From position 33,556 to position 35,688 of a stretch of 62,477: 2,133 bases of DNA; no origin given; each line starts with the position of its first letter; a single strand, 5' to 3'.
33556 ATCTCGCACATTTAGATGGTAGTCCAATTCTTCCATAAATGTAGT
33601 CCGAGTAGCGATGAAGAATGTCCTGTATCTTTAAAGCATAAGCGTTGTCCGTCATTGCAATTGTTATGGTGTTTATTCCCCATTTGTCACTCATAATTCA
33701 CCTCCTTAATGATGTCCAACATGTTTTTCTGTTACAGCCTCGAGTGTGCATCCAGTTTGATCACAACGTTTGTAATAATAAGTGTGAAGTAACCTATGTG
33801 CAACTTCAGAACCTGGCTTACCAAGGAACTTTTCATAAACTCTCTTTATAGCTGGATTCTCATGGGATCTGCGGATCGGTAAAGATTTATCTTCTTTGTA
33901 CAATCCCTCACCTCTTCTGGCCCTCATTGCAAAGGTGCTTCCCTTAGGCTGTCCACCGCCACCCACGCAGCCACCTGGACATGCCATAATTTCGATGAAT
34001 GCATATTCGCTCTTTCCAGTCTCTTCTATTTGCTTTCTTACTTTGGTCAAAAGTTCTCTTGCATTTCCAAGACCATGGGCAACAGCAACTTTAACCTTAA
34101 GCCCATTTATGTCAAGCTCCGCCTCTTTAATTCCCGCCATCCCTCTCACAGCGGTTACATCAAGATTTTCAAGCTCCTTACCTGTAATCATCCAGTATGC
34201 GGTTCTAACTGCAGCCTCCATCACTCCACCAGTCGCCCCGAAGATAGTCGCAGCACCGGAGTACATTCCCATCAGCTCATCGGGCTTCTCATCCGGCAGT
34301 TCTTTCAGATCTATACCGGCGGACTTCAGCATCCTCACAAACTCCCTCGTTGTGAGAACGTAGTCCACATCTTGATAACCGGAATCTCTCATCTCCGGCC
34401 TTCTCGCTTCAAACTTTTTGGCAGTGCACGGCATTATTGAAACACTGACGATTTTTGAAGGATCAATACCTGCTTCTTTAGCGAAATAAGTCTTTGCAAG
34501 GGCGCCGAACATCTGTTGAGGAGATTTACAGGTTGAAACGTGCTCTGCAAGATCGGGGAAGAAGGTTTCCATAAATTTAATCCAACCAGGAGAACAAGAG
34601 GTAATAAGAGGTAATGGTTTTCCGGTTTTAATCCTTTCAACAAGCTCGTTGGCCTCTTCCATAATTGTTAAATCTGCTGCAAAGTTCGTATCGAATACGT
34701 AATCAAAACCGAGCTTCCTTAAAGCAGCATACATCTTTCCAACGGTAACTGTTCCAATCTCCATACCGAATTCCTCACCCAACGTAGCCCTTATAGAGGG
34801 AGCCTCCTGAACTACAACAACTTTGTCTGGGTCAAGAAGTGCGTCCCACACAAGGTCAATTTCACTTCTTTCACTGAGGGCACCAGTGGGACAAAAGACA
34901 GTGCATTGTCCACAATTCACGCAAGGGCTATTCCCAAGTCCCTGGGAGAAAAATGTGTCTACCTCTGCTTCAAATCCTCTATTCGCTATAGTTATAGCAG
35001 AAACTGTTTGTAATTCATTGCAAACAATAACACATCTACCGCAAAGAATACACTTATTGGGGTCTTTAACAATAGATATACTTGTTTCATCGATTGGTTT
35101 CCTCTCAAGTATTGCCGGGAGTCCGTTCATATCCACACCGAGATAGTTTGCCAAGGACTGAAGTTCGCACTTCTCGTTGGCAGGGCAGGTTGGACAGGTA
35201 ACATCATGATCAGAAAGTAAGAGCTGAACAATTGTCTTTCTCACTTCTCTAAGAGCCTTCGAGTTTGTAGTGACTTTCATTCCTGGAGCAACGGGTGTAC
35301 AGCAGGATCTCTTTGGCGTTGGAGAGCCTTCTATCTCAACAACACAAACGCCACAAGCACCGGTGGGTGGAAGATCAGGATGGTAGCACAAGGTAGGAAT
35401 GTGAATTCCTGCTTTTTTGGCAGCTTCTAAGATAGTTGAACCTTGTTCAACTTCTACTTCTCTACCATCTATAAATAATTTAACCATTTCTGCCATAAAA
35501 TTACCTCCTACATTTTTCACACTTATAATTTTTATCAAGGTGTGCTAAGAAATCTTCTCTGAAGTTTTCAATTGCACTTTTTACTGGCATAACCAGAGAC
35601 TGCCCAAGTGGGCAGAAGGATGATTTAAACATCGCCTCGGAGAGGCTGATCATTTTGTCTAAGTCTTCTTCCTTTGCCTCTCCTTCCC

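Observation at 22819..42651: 19.8-kb co-directional supercluster joining an NAD-type formate dehydrogenase, an [FeFe]-hydrogenase, all H-cluster maturases, two NuoEF pairs and a signalling module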

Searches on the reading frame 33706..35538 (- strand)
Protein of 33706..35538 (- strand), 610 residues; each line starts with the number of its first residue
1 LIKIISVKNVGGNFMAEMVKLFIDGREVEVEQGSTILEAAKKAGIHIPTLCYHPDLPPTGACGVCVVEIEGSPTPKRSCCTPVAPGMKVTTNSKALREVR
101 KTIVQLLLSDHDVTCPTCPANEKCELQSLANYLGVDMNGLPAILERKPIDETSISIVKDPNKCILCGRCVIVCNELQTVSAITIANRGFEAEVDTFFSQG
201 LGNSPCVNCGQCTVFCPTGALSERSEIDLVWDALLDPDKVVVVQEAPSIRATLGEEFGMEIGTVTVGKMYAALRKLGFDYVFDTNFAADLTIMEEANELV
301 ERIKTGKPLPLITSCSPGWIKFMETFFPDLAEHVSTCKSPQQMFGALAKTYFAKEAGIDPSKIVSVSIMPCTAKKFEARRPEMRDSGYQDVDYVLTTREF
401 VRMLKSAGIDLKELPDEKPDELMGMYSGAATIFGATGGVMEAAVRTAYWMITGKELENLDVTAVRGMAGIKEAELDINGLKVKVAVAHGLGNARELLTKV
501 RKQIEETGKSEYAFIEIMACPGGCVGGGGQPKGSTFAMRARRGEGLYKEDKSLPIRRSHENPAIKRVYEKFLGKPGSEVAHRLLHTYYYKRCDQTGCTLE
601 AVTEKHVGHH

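Call 5: search_protein_families(library=pfam, proteins=[window:33706-35538:-], max_evalue=0.01)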
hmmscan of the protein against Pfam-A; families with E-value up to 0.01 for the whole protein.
window:33706-35538:- (610 aa): 16 families
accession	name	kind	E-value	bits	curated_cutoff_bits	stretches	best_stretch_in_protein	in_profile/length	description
PF02906.19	Fe_hyd_lg_C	-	4e-102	341.5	22.1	1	239-528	1-245/245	Iron only hydrogenase large subunit, C-terminal domain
PF02256.22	Fe_hyd_SSU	-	1.4e-24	86.3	24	1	538-591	3-56/56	Iron hydrogenase small subunit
PF13510.11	Fer2_4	-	7.3e-23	80.9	22.8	1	17-93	2-81/82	2Fe-2S iron-sulfur cluster binding domain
PF10588.14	NADH-G_4Fe-4S_3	-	4.9e-15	55.2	27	1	100-136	1-37/40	NADH-ubiquinone oxidoreductase-G iron-sulfur binding region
PF00111.32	Fer2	-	8.4e-10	38.9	21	1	23-82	3-75/77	2Fe-2S iron-sulfur cluster binding domain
PF12838.12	Fer4_7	-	5e-08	33.7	27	1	162-220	1-52/52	4Fe-4S dicluster domain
PF22117.2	Fer4_Nqo3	-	6.3e-07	29.9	27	1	156-221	4-66/67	NADH-quinone oxidoreductase subunit 3, ferredoxin-like domain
PF13237.11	Fer4_10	-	1.3e-06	28.6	25.5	2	156-173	2-19/53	4Fe-4S dicluster domain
PF12837.12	Fer4_6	-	4.6e-06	26.8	25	2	156-174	2-20/24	4Fe-4S binding domain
PF00037.32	Fer4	-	8.7e-06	25.8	21.1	2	156-173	1-18/24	4Fe-4S binding domain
PF13484.11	Fer4_16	-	1.1e-05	26.5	30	1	206-226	2-23/66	4Fe-4S double cluster binding domain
PF13183.11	Fer4_8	-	0.00015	22.7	27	1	161-219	3-67/68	4Fe-4S dicluster domain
PF13187.11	Fer4_9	-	0.00016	22.1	27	1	162-220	1-51/52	4Fe-4S dicluster domain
PF12797.12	Fer4_2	-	0.00016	21.9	24.5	1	157-174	4-21/22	4Fe-4S binding domain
PF14697.11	Fer4_21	-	0.0009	19.8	35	1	159-219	4-55/59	4Fe-4S dicluster domain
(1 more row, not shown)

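Call 37: search_solved_structures(query=window:33706-35496:-, max_evalue=1e-30, show_alignments=1)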
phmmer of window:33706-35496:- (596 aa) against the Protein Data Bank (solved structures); distinct sequences matched with E-value up to 1e-30: 78 (the best 60 are shown).
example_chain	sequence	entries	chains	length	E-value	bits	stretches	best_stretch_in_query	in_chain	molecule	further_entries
8a6t_A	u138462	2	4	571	1.2e-187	628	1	3-577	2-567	Electron bifurcating hydrogenase subunit HydA1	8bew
7q4v_A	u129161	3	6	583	2.1e-182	610.7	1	7-575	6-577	Iron hydrogenase HydA1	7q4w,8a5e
9rj9_A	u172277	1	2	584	1.7e-148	498.8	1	6-576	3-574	Iron hydrogenase 1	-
4xdc_A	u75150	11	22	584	1.4e-147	495.7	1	6-576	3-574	Iron hydrogenase 1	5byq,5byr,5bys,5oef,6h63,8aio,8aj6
4xdd_A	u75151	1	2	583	1.5e-147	495.6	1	6-576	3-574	Iron hydrogenase 1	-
9rjo_A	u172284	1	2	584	1.6e-147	495.5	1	6-576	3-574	Iron hydrogenase 1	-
8cjy_A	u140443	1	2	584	2e-147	495.2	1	6-576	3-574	Iron hydrogenase 1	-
1c4a_A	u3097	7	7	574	3.5e-147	494.4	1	6-575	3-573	PROTEIN (FE-ONLY HYDROGENASE) | PROTEIN (PERIPLASMIC HYDROGENASE 1) | Iron hydrogenase 1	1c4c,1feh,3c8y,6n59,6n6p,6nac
6gm8_A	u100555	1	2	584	3.7e-147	494.3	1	6-576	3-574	Iron hydrogenase 1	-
6gm0_A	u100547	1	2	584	3.7e-147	494.3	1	6-576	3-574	Iron hydrogenase 1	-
6gm2_A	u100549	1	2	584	3.7e-147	494.3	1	6-576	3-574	Iron hydrogenase 1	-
6yf4_A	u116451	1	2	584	3.7e-147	494.3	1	6-576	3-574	Iron hydrogenase 1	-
6gm4_A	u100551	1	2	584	3.8e-147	494.3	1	6-576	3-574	Iron hydrogenase 1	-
7qhf_A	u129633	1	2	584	9.7e-147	492.9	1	6-576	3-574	Iron hydrogenase 1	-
6gm1_A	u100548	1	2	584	9.8e-147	492.9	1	6-576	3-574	Iron hydrogenase 1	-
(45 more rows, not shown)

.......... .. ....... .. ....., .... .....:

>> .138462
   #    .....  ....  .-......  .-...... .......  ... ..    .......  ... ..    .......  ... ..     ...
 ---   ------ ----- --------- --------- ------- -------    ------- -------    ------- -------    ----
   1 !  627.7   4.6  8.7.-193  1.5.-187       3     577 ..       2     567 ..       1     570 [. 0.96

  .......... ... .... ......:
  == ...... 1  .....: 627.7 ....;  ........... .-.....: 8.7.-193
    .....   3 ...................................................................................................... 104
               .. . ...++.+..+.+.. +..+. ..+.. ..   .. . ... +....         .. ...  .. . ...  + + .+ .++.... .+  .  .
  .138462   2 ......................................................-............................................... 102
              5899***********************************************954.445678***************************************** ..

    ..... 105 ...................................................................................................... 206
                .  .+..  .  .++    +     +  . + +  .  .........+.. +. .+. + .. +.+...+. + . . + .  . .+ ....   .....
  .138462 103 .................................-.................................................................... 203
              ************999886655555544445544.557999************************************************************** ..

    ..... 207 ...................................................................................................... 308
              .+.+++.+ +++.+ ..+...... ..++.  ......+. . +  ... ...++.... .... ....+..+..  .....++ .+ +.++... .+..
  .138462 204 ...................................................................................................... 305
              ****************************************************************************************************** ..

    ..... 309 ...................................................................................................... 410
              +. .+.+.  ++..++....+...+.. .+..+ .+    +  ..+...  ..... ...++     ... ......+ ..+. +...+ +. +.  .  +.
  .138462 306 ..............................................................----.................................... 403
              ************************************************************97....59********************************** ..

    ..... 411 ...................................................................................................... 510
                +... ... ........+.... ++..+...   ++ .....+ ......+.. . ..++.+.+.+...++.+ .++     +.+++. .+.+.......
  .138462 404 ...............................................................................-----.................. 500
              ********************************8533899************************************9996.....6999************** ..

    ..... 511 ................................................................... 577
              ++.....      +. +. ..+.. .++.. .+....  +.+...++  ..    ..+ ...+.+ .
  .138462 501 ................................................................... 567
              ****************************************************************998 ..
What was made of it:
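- Closest known: HydABC. Same: HydA is closest to the HydA1 subunits 8a6t_A (628 bits) and 7q4v_A (611 bits) (call 37).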

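Call 72: search_protein_families(library=ncbifam, proteins=[window:33706-35496:-], max_evalue=1e-10)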
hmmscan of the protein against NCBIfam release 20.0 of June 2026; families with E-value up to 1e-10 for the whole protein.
window:33706-35496:- (596 aa): 9 families
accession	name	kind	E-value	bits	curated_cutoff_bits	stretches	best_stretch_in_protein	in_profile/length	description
NF040763.1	FeFe_hydrog_A6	exception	9.8e-259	859.5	765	1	5-577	1-571/571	NADH-dependent [FeFe] hydrogenase, group A6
NF040762.1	Hydr_FeFe_Clost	exception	1.5e-191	638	900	1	6-574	2-571/572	ferredoxin hydrogenase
TIGR02512.1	FeFe_hydrog_A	subfamily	7.2e-163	541.8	405.95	1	141-518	1-374/375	[FeFe] hydrogenase, group A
NF005745.0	PRK07569.1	equivalog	6.1e-57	192.7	333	1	4-212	3-212/238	bidirectional hydrogenase complex protein HoxU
TIGR04105.1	FeFe_hydrog_B1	subfamily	5.9e-55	186.8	450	1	144-462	139-432/462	monomeric [FeFe] hydrogenase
TIGR01973.1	NuoG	equivalog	8.2e-41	140.5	470.05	1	7-210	1-201/606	NADH-quinone oxidoreductase subunit NuoG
NF006305.0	PRK08493.1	equivalog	3.5e-39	134.5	591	1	4-210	1-224/819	NADH-quinone oxidoreductase subunit G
NF005895.0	PRK07860.1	equivalog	1.7e-32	112.3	802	1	2-208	15-221/811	NADH-quinone oxidoreductase subunit G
NF009454.0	PRK12814.1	equivalog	6.1e-24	84.4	916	1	4-159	3-151/657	putative NADPH-dependent glutamate synthase small subunit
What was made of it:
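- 33706..35496 (-): HydA, [FeFe]-hydrogenase catalytic subunit (596 aa from ATG 35496). NuoG-like N-terminal module; H-cluster motifs TSCSPGW, MPCTAKK, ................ Pfam (call 5), NCBIfam group A6 (call 72).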

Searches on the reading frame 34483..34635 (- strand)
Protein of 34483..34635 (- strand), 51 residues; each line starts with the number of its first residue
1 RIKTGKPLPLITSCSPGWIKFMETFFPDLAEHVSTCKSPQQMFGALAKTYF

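Call 47: search_solved_structures(query=window:34483-34635:-, max_evalue=0.001, show_alignments=5)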
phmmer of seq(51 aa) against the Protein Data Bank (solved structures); distinct sequences matched with E-value up to 0.001: 43.
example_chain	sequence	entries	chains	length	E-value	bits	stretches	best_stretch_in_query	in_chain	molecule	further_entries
7qv7_D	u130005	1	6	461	4.7e-18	67.2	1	1-50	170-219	Hydrogen dependent carbon dioxide reductase subunit HydA2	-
7q4v_A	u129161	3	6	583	2.6e-16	61.8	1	1-51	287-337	Iron hydrogenase HydA1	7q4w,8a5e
1e08_A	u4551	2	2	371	3.8e-15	58.2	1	3-50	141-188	[FE]-HYDROGENASE (LARGE SUBUNIT) | PERIPLASMIC [FE] HYDROGENASE LARGE SUBUNIT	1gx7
9r9v_A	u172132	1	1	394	4.3e-15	58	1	3-50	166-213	Periplasmic [Fe] hydrogenase large subunit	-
6sg2_AAA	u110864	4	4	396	4.3e-15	58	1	3-50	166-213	Periplasmic [Fe] hydrogenase large subunit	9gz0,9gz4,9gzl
9hpx_A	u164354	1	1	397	4.3e-15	58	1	3-50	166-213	Periplasmic [Fe] hydrogenase large subunit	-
8rtg_A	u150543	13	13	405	4.5e-15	58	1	3-50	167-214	Periplasmic [Fe] hydrogenase large subunit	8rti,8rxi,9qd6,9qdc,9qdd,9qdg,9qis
1hfe_L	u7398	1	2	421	4.8e-15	57.9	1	3-50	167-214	PROTEIN (FE-ONLY HYDROGENASE (E.C.1.18.99.1) (LARGER SUBUNIT))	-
9gbu_A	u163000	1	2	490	6.3e-15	57.5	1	3-50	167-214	Periplasmic [Fe] hydrogenase large subunit,Periplasmic [Fe] hydrogenase small subunit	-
8ryh_A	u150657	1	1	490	6.3e-15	57.5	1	3-50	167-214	Periplasmic [Fe] hydrogenase large subunit,Periplasmic [Fe] hydrogenase small subunit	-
8ru6_B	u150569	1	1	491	6.3e-15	57.5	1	3-50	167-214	Periplasmic [Fe] hydrogenase large subunit,CpI,Periplasmic [Fe] hydrogenase small subunit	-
9gnk_A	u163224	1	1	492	6.4e-15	57.5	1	3-50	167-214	Periplasmic [Fe] hydrogenase large subunit,Periplasmic [Fe] hydrogenase small subunit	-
8bj7_A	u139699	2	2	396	8.5e-14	54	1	3-50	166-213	Periplasmic [Fe] hydrogenase large subunit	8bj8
8rxj_A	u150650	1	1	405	8.8e-14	53.9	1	3-50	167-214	Periplasmic [Fe] hydrogenase large subunit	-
6gl6_A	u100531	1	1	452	1.6e-13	53.1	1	5-50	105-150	Fe-hydrogenase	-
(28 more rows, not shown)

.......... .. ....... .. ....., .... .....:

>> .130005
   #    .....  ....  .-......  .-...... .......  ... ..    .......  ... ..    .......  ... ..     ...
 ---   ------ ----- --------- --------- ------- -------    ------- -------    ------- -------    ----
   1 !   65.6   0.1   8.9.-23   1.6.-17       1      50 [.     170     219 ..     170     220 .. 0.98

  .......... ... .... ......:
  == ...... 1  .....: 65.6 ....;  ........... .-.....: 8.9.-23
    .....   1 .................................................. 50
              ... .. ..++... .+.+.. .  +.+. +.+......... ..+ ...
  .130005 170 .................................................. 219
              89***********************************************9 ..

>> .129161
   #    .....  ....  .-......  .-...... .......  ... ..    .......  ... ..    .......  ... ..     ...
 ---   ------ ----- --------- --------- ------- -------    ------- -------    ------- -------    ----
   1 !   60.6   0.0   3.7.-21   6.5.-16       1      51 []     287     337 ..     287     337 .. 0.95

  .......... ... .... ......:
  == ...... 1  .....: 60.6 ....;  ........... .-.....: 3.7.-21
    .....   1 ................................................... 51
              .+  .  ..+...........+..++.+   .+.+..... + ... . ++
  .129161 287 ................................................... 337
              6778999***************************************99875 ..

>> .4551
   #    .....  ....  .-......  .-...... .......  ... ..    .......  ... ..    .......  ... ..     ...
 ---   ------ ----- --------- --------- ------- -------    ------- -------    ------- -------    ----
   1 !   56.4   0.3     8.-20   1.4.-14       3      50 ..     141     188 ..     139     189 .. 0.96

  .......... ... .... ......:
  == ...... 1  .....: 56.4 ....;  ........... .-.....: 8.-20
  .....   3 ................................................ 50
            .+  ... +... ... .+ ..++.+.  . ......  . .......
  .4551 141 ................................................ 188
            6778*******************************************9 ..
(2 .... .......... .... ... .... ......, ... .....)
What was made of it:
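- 33706..35496 (-): 7q4v_A carries the same TSCSPGW motif (call 47).
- On [FeFe]-hydrogenase with its own maturation system: The P1 Ser variant is shared with the A. woodii HydA1 chain 7q4v_A (call 47).
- HydA has the same P1 motif as the A. woodii HydA1 chain 7q4v_A (call 47).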
